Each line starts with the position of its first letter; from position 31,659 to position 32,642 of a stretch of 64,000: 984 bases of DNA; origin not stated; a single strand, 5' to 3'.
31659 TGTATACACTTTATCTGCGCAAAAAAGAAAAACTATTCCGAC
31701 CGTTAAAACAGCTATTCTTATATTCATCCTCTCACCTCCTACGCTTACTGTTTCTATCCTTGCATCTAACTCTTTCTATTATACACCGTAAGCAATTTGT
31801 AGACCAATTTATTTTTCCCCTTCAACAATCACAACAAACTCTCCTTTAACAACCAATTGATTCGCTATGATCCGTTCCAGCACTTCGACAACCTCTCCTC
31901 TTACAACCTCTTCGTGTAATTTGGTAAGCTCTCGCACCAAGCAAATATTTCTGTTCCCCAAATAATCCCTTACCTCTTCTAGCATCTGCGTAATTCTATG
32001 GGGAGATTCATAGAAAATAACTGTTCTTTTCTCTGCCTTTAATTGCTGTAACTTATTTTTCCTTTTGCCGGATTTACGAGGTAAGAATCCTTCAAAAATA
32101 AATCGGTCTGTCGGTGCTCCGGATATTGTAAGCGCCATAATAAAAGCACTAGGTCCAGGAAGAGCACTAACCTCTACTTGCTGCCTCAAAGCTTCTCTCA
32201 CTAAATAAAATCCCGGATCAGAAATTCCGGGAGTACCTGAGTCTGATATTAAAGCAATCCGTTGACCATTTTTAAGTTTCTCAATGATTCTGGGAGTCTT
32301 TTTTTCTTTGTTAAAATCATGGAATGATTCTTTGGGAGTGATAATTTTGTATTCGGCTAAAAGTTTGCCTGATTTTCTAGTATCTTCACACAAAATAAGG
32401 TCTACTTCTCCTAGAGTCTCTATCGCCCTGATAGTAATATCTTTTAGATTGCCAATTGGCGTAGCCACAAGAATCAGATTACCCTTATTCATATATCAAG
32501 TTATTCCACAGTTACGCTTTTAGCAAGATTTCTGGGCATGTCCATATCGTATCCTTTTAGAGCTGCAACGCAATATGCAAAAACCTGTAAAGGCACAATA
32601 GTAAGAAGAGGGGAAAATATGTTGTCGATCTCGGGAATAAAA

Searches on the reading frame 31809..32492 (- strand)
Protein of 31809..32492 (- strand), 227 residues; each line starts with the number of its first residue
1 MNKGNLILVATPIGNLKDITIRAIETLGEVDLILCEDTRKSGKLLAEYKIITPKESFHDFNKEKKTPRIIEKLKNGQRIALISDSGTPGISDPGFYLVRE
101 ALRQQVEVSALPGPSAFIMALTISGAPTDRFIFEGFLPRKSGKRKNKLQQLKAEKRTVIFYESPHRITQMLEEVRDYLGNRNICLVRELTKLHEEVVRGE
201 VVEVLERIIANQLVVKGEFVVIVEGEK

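Call 72: search_protein_families(library=pfam, proteins=[window:31809-32492:-])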
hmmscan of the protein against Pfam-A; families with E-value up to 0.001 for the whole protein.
window:31809-32492:- (227 aa): 1 family
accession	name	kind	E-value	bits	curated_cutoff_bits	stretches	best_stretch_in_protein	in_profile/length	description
PF00590.25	TP_methylase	-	2.8e-34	119.4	27.8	1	6-202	2-209/212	Tetrapyrrole (Corrin/Porphyrin) Methylases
